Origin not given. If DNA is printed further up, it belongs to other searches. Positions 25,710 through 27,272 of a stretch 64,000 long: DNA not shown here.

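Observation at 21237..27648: Type IVb-pilus (R64 PilO/P/Q/R-like) assembly module without secretin, peptidase or canonical pilin, in a T4SS-bearing reduced alphaproteobacterial genome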

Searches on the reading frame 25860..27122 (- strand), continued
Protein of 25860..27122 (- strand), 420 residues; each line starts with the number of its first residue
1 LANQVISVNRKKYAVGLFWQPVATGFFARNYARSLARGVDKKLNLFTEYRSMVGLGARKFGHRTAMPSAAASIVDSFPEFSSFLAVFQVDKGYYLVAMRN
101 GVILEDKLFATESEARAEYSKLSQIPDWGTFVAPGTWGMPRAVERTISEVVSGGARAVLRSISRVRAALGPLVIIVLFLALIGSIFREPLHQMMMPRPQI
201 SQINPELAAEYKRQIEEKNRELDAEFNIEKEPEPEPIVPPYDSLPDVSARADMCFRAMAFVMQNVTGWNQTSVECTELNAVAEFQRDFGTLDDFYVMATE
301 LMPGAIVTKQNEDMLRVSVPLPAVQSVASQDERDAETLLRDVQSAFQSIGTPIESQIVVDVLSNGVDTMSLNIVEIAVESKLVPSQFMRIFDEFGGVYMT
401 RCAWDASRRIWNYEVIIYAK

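Call 31: search_protein_representatives(protein=window:25860-27122:-)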
Query: 420 residues. Proteins with E-value up to 0.001 (for the whole library): 505; up to 1e-10: 207; up to 1e-30: 31. The best 150 are listed.
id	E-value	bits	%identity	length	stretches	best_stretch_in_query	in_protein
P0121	2.2e-144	497.7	52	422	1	1-420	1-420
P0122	7.9e-113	393.8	45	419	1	1-420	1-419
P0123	1.6e-109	383.0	41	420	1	1-420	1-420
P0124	4.3e-105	368.4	44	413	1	2-420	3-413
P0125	2.5e-101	355.9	41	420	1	1-420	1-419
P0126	1.1e-95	337.4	38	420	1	4-420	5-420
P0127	6.7e-92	324.9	37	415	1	3-420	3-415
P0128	1.5e-87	310.6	57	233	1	189-420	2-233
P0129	5.0e-85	302.3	63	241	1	2-217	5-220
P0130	8.5e-83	294.9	37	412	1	2-420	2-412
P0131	4.7e-80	285.9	44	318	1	111-420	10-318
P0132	9.5e-79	281.6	38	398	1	3-420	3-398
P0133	1.6e-78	280.9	34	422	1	2-420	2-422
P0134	7.5e-73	262.2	34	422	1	3-420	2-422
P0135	1.4e-70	254.8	36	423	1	2-420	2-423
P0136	1.8e-70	254.4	33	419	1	2-420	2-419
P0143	3.6e-41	157.9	29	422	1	3-419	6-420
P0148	2.2e-32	129.0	26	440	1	3-420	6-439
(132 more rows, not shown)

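Call 36: find_homologous_proteins(query=L024:20005-20481:+, max_evalue=0.001)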
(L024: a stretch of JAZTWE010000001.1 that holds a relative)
Query L024:20005-20481:+ (158 aa): 628 proteins with E <= 0.001 among 660 candidates; the best 120 are listed.
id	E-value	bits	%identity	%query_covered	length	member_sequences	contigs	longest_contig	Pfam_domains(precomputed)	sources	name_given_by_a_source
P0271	5.0e-85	301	91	97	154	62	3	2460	-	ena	-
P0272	2.7e-83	295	89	97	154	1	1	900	-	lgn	-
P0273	1.0e-82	294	88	97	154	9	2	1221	-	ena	-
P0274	8.5e-82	291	88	97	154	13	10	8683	-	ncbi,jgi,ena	jgi:hypothetical protein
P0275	4.7e-81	288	89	97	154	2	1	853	-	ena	-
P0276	6.1e-81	288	88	97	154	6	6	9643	-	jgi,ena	jgi:hypothetical protein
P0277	2.2e-80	286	86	97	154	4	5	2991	-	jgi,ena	-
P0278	1.2e-79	284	86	97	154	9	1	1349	-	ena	-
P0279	3.3e-78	279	84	97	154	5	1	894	-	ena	-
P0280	4.7e-78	278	83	97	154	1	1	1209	-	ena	-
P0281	8.0e-78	278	83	97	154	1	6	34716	-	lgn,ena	-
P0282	9.5e-78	277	84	97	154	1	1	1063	-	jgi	jgi:hypothetical protein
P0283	1.4e-77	277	83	97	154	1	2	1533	-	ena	-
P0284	2.1e-77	276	83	97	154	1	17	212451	-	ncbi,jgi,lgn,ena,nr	ncbi:MAG: hypothetical protein E7006_03975 [Alphaproteobacteria bacterium]|nr:hypothetical protein [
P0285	2.2e-77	276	82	97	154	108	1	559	-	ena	-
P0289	4.9e-76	272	81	97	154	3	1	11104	-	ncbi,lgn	-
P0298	2.0e-75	270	82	97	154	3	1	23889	-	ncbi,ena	-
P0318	5.9e-74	265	79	97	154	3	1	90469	-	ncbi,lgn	-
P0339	8.8e-72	258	78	97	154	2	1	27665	-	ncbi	-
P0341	1.8e-71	257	77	97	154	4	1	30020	-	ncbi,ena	-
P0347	2.8e-70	253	75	97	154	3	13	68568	-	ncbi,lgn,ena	-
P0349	8.8e-70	252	76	97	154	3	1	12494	-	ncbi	-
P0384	2.3e-63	231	70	100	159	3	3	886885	-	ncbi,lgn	-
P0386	2.5e-63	231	69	97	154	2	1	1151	-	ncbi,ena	-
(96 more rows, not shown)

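Call 37: find_encoding_contigs(protein=P0384, flank=10000, max_places=3)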
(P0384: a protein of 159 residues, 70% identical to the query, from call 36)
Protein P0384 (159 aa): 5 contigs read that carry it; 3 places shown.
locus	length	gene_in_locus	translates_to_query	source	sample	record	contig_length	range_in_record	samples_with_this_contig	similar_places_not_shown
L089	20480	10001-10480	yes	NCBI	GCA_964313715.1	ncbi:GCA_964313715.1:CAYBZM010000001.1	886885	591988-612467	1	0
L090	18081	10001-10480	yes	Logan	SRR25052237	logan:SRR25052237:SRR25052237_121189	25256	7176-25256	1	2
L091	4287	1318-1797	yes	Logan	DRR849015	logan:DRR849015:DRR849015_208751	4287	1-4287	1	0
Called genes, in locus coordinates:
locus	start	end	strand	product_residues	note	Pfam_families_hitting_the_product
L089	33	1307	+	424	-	PF11638:DnaA_N (weak), PF00308:Bac_DnaA, PF00004:AAA (weak), PF08299:Bac_DnaA_C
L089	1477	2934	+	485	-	-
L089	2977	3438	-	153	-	-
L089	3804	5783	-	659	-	PF02518:HATPase_c, PF00204:DNA_gyraseB, PF01751:Toprim, PF00986:DNA_gyraseB_C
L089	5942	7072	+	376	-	PF00226:DnaJ, PF01556:DnaJ_C, PF00684:DnaJ_CXXCXGXG, PF15777:Anti-TRAP (faint)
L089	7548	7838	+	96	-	-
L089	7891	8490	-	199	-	PF01066:CDP-OH_P_transf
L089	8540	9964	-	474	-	PF01541:GIY-YIG, PF27096:UvrC_M, PF02151:UVR (weak), PF08459:UvrC_RNaseH_dom, PF12826:HHH_2, PF14520:HHH_5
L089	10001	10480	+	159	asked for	-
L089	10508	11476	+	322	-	PF00849:PseudoU_synth_2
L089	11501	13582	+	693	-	PF05170:AsmA, PF05359:DUF748 (weak), PF13116:YhdP, PF27051:TamB_N (faint)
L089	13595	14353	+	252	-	PF02457:DAC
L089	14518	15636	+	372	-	PF00712:DNA_pol3_beta, PF02767:DNA_pol3_beta_2, PF02768:DNA_pol3_beta_3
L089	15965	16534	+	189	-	-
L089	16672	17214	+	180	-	PF00719:Pyrophosphatase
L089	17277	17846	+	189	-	PF08207:EFP_N, PF01132:EFP, PF09285:Elong-fact-P_C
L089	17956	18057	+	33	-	-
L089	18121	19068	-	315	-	PF01116:F_bP_aldolase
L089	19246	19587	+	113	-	-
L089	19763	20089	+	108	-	-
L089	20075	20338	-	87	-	-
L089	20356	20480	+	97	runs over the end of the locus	-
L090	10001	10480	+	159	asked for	-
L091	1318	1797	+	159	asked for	-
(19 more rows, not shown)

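Call 38: find_encoding_contigs(protein=P0005, flank=10000, max_places=2)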
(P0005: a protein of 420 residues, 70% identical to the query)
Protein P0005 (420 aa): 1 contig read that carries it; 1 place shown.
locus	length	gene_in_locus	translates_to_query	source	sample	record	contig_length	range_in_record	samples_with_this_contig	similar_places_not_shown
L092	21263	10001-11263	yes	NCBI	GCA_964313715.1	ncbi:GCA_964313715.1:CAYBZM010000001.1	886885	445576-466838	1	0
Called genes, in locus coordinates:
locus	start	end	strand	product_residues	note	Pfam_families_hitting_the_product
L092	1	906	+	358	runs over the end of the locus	PF00145:DNA_methylase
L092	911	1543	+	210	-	-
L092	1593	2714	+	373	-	PF03235:GmrSD_N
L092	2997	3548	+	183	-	-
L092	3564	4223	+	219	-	PF10544:T5orf172, PF13455:MUG113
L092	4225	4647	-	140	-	-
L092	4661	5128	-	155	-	-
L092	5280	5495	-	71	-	PF12728:HTH_17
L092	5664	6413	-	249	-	-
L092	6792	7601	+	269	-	PF04028:DUF374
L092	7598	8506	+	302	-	PF02606:LpxK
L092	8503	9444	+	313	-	PF03331:LpxC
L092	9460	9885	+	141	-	-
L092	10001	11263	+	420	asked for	PF06864:PAP_PilO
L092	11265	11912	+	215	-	-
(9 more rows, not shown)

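Call 42: list_cluster_members(proteins=[P0121, P0122, P0123, P0125, P0126, P0130, P0133, P0136, P0143, P0148])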
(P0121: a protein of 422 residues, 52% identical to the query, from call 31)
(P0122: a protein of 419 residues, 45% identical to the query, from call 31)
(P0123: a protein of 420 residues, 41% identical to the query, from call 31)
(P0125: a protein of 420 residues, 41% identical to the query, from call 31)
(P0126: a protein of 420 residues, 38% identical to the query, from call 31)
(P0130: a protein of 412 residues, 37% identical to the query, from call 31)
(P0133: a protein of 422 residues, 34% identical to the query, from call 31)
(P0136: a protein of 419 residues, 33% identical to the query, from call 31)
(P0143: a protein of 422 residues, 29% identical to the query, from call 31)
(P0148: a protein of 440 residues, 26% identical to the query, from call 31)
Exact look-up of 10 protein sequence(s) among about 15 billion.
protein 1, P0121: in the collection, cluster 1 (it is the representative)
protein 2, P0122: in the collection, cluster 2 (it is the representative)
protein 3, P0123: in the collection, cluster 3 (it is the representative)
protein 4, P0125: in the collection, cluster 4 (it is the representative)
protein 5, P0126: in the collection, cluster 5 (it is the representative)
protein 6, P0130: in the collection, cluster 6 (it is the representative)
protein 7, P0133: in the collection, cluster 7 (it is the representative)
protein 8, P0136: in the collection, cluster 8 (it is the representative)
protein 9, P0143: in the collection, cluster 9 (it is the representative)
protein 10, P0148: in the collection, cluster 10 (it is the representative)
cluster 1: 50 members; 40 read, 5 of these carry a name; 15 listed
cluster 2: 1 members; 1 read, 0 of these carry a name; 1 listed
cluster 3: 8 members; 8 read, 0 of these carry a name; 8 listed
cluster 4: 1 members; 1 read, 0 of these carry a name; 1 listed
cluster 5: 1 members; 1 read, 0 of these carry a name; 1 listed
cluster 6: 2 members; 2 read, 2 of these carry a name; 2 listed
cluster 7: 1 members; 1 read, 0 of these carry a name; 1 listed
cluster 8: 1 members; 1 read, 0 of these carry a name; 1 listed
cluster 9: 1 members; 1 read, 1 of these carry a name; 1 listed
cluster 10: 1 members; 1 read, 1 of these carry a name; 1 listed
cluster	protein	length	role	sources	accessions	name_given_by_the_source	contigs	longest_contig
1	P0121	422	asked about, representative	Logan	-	-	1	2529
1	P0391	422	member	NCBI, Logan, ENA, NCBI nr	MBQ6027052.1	MAG: type 4b pilus protein PilO2 [Alphaproteobacteria bacterium] | type 4b pilus protein PilO2 [Alphaproteobacteria bacterium]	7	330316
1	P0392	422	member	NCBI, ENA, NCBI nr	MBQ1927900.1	MAG: type 4b pilus protein PilO2 [Alphaproteobacteria bacterium] | type 4b pilus protein PilO2 [Alphaproteobacteria bacterium]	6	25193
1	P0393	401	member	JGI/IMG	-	hypothetical protein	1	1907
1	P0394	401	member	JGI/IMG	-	hypothetical protein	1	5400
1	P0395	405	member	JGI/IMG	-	hypothetical protein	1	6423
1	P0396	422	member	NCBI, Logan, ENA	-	-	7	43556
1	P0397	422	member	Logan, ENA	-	-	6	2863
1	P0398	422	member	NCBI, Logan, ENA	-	-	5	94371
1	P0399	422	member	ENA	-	-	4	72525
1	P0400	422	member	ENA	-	-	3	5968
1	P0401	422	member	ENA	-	-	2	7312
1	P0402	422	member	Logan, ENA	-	-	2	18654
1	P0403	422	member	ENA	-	-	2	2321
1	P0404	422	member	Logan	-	-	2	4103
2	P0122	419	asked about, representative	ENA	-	-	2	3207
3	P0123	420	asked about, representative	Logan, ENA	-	-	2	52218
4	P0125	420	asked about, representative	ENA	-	-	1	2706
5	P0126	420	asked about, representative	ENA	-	-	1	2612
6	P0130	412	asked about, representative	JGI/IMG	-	hypothetical protein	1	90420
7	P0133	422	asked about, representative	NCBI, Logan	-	-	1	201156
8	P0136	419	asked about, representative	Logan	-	-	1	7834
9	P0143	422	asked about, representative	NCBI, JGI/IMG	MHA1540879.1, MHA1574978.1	MAG: type 4b pilus protein PilO2 [Alphaproteobacteria bacterium]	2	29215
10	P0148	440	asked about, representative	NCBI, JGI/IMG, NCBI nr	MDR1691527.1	MAG: type 4b pilus protein PilO2 [Rickettsiales bacterium] | hypothetical protein | type 4b pilus protein PilO2 [Rickettsiales bacterium]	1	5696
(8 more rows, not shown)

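Call 44: find_related_loci(query=A1, collection=metagenome_contigs, flank=10000)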
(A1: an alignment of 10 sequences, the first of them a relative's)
Query A1 (412 aa) in metagenome_contigs; peptide patterns used: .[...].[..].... (x = any residue, [..] = any of these).
329 stretches matched a pattern; 129 encode a relative of the query (tblastn E <= 1e-3); the best 80 are kept; 80 distinct loci.
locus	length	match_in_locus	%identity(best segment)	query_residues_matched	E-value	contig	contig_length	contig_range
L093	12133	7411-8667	39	1-412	2e-99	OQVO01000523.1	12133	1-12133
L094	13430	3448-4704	38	1-412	6e-99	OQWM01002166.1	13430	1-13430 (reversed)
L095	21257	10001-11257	38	1-412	3e-98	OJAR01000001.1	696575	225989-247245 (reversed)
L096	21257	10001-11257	40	1-412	5e-97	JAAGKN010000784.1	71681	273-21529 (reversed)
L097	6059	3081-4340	38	1-412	5e-96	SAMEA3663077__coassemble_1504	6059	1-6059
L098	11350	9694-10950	39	1-412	2e-95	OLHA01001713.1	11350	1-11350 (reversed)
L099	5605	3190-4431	38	1-410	2e-95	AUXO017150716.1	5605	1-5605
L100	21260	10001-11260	38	1-412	3e-95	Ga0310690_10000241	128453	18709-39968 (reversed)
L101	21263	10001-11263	38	1-412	7e-95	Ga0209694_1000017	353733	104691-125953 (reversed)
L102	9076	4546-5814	39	1-412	5e-95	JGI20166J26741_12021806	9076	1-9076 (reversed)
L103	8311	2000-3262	38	1-412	8e-95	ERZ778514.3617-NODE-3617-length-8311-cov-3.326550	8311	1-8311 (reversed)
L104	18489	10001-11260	38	1-412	1e-94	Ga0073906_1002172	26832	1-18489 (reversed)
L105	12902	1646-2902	38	1-412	3e-94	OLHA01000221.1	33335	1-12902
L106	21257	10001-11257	38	1-412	3e-94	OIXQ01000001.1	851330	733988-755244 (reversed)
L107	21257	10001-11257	36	1-412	2e-93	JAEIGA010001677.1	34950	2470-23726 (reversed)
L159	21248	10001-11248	34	1-412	1e-75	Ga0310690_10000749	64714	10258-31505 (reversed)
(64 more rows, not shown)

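Call 47: find_homologous_proteins(query=L159:1027-2706:+, max_evalue=0.001)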
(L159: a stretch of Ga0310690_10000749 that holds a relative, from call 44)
Query L159:1027-2706:+ (559 aa): 819 proteins with E <= 0.001 among 8000 candidates; the best 120 are listed.
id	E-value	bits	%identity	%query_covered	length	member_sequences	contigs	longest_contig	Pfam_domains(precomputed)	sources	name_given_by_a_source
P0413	0.0e+0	1097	94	97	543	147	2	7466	PF00263.27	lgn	-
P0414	0.0e+0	1056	90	97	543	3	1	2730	PF00263.27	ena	-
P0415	0.0e+0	1044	90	97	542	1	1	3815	PF00263.27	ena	-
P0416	0.0e+0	1036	89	97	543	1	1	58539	PF00263.27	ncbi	-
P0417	0.0e+0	1035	90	96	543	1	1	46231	PF00263.27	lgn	-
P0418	0.0e+0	1033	88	97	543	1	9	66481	PF00263.27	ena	-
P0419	0.0e+0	1033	88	97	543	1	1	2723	PF00263.27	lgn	-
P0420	0.0e+0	1032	89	97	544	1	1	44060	PF00263.27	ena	-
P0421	0.0e+0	1032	88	97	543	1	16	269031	PF00263.27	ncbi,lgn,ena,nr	ncbi:MAG: hypothetical protein IJL05_02170 [Alphaproteobacteria bacterium]|nr:hypothetical protein [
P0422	0.0e+0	1032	88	97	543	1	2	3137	PF00263.27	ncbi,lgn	-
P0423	0.0e+0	1030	88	97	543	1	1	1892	PF00263.27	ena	-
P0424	0.0e+0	1029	88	97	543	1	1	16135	PF00263.27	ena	-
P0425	0.0e+0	1028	88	97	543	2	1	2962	PF00263.27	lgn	-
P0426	0.0e+0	1027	88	97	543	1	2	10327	PF00263.27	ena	-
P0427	0.0e+0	1025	88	97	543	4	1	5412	PF00263.27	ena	-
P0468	1.8e-280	949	82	95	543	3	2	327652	PF00263.27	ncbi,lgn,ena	-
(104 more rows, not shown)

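Call 49: find_encoding_contigs(protein=P0468, flank=10000, max_places=4)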
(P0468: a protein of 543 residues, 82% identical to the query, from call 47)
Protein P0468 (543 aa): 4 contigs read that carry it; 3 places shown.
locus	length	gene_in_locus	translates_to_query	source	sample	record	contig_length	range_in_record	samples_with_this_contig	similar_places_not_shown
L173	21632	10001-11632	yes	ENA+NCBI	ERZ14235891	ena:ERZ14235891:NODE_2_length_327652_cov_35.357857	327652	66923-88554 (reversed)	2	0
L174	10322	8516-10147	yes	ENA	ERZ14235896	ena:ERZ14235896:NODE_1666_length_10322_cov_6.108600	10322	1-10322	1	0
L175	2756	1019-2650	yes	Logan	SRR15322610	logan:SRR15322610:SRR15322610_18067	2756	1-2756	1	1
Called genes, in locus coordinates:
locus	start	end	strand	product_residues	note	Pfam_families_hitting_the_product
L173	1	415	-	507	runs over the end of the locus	PF02934:GatB_N, PF02637:GatB_Yqey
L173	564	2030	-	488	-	PF01425:Amidase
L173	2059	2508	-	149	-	-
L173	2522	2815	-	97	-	PF02686:GatC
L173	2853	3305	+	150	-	PF03652:RuvX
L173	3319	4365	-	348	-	PF01594:AI-2E_transport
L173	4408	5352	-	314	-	-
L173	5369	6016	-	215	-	PF00005:ABC_tran, PF02463:SMC_N (faint)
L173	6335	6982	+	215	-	-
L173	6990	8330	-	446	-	PF19295:SufBD_N, PF01458:SUFBD_core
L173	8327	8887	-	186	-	-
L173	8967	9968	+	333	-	PF10671:TcpQ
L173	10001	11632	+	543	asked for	PF00263:Secretin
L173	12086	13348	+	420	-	PF26010:DUF8003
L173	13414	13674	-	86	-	PF01649:Ribosomal_S20p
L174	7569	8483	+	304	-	PF10671:TcpQ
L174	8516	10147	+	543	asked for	PF00263:Secretin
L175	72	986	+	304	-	PF10671:TcpQ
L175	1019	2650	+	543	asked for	PF00263:Secretin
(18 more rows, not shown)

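Call 54: find_encoding_contigs(protein=P0534, flank=10000, max_places=2)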
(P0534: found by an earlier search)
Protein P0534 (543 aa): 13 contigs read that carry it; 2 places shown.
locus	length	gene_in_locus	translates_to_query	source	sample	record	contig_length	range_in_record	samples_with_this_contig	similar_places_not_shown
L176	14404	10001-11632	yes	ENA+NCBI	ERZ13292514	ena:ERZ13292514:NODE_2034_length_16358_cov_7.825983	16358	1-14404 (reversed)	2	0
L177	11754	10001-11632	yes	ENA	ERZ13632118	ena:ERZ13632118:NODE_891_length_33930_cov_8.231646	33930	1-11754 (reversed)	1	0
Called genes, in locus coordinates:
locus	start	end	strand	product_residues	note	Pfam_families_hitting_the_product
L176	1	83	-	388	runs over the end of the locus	PF02934:GatB_N, PF02637:GatB_Yqey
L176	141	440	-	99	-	PF02934:GatB_N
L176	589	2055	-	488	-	PF01425:Amidase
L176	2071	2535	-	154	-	-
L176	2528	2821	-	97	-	PF02686:GatC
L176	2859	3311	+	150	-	PF03652:RuvX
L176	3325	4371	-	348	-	PF01594:AI-2E_transport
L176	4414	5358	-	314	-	-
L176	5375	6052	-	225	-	PF02463:SMC_N (weak), PF00005:ABC_tran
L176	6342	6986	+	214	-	-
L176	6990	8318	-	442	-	PF19295:SufBD_N, PF01458:SUFBD_core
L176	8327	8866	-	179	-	-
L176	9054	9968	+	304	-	PF10671:TcpQ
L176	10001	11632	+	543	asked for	PF00263:Secretin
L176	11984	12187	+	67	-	-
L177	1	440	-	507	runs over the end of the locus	PF02934:GatB_N, PF02637:GatB_Yqey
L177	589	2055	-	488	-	PF01425:Amidase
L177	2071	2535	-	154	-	-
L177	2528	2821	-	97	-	PF02686:GatC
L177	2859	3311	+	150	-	PF03652:RuvX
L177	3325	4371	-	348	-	PF01594:AI-2E_transport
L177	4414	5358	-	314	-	-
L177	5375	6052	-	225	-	PF02463:SMC_N (weak), PF00005:ABC_tran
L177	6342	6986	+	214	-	-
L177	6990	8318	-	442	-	PF19295:SufBD_N, PF01458:SUFBD_core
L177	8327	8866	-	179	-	-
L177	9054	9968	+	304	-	PF10671:TcpQ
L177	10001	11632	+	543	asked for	PF00263:Secretin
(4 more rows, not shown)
